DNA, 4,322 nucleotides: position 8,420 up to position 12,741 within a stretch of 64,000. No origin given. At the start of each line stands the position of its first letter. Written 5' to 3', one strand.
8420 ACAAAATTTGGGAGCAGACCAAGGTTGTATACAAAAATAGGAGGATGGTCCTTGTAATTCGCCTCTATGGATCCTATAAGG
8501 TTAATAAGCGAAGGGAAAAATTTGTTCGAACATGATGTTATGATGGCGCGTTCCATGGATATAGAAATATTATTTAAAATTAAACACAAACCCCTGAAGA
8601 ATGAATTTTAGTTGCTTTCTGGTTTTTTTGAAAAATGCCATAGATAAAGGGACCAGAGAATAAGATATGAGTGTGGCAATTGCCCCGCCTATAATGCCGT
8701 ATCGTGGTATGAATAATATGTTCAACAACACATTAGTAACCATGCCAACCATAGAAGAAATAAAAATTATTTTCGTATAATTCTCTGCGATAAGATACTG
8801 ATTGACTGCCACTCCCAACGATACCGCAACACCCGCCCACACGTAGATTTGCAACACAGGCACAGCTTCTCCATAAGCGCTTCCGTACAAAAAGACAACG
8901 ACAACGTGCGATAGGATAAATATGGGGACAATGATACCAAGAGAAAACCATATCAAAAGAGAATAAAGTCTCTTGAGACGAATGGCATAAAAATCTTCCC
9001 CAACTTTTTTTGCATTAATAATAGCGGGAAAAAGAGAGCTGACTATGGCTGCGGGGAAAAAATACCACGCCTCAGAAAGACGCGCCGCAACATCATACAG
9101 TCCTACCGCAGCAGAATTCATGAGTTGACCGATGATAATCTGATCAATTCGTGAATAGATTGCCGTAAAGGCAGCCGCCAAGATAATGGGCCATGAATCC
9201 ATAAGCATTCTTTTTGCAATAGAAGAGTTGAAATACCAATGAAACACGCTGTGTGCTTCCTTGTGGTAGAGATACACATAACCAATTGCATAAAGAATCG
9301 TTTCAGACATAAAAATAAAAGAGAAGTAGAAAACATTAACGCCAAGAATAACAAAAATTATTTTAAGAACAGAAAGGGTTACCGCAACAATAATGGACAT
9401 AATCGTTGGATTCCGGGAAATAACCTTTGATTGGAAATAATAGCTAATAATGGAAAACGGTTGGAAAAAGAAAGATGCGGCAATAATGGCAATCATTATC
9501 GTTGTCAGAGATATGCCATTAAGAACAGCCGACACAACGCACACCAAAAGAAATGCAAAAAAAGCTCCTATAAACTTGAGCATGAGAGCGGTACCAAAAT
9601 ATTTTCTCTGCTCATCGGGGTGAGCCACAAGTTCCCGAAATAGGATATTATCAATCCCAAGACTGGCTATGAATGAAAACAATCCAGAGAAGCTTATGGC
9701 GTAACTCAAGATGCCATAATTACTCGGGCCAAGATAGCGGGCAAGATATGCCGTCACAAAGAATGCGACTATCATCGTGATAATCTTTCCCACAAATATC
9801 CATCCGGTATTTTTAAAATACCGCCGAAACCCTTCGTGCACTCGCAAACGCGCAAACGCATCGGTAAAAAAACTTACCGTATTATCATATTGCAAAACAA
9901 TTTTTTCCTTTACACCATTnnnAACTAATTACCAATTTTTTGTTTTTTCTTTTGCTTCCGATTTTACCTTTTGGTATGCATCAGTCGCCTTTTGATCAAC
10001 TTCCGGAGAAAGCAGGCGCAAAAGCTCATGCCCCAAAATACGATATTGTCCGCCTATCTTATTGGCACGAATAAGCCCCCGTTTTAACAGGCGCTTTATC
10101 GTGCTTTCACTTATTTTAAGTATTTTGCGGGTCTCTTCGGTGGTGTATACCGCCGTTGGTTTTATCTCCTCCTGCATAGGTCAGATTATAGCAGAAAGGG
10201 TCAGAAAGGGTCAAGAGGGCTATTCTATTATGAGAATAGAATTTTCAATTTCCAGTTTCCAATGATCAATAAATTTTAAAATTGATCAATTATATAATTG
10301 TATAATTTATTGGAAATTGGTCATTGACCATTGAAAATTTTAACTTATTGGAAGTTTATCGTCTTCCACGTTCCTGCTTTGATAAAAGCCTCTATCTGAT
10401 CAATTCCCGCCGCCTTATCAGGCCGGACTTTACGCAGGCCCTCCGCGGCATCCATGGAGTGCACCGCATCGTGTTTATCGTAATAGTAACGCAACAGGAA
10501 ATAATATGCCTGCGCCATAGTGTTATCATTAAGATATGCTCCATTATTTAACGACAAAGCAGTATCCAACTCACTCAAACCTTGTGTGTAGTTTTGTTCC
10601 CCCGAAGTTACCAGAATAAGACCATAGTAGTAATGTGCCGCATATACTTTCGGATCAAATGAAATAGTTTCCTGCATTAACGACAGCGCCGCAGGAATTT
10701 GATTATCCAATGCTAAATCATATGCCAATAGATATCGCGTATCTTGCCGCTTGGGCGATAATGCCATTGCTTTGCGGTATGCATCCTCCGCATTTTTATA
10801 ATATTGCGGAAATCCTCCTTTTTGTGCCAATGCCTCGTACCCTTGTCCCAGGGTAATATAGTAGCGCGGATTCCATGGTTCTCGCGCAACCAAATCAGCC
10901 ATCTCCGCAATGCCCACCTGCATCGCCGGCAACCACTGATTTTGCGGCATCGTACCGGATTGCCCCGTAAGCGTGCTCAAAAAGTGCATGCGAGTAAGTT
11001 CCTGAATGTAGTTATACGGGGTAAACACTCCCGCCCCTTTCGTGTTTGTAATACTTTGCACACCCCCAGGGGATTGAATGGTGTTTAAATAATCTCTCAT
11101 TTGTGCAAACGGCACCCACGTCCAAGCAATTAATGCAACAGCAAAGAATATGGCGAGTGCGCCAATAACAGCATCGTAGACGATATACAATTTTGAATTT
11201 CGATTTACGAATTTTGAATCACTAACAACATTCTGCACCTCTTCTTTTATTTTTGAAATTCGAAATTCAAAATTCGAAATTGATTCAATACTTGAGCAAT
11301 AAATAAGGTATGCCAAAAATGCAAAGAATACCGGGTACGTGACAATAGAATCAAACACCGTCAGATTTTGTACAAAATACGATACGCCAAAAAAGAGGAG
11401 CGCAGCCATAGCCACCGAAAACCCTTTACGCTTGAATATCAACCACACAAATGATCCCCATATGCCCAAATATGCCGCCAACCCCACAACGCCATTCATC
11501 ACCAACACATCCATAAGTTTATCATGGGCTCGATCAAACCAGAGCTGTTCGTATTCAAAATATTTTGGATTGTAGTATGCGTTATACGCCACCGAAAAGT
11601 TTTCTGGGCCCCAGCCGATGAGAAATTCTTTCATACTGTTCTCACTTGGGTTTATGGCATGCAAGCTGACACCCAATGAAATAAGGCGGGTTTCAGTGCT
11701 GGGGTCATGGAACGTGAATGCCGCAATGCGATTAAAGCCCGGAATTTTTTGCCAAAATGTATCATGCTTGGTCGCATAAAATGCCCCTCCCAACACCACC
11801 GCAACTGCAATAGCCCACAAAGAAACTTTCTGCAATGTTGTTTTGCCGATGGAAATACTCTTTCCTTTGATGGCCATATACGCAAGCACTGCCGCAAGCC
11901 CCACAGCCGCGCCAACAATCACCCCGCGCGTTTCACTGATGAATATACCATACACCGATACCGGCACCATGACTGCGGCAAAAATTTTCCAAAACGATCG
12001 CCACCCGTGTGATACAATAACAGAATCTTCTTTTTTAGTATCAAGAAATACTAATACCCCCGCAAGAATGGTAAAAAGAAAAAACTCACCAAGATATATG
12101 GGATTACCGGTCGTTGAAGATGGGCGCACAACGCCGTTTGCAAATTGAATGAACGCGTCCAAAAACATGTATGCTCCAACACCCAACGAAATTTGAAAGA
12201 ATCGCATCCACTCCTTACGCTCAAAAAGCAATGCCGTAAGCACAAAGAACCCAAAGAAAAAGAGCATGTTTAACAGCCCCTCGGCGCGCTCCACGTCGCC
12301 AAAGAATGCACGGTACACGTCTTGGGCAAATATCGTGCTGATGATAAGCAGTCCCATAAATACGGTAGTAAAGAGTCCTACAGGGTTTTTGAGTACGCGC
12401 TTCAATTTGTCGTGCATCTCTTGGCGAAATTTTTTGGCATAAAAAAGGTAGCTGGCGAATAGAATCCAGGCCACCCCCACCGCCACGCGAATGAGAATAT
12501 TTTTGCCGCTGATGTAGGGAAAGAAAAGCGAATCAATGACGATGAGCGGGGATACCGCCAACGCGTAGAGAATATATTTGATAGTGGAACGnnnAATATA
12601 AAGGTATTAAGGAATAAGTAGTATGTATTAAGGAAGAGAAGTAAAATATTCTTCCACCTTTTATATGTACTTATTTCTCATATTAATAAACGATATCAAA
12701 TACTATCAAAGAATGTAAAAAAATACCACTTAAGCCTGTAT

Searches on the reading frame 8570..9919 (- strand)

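Call 34: search_protein_families(library=pfam, proteins=[window:8570-9919:-], max_evalue=0.0001)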
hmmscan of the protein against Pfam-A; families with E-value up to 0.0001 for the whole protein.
window:8570-9919:- (449 aa): 2 families
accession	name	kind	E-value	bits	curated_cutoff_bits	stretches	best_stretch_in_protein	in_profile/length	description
PF01943.22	Polysacc_synt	-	7.7e-28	98.1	28.2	1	36-301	3-271/274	Polysaccharide biosynthesis protein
PF13440.11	Polysacc_synt_3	-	3.4e-18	66.3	23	1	59-354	2-293/293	Polysaccharide biosynthesis protein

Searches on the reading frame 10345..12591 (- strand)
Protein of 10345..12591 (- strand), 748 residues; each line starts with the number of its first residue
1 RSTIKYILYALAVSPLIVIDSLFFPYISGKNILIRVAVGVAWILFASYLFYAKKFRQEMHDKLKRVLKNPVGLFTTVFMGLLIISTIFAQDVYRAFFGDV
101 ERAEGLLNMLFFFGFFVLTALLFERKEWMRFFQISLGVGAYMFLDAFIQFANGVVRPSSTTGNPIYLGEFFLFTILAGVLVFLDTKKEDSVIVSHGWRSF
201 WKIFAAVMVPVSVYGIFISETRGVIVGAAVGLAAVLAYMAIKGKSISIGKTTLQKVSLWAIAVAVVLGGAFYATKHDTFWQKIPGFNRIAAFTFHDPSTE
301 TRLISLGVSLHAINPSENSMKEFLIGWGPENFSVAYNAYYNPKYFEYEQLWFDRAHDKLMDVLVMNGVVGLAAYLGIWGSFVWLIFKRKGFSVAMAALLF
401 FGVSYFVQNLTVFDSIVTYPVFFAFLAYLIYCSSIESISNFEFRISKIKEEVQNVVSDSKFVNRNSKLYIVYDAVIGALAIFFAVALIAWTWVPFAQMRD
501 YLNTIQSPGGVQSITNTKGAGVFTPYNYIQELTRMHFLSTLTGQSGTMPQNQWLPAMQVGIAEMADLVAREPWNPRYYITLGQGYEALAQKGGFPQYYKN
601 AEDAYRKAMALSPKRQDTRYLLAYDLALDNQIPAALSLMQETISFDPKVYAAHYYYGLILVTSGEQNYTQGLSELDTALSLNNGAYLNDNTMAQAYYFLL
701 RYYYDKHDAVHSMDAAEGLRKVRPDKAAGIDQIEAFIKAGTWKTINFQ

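Call 34: search_protein_families(library=pfam, proteins=[window:10345-12591:-], max_evalue=0.0001)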
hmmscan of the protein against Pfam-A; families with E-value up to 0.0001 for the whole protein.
window:10345-12591:- (748 aa): 1 family
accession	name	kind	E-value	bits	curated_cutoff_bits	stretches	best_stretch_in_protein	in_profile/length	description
PF04932.20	Wzy_C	-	9e-10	39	31.7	1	212-375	6-149/149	O-Antigen ligase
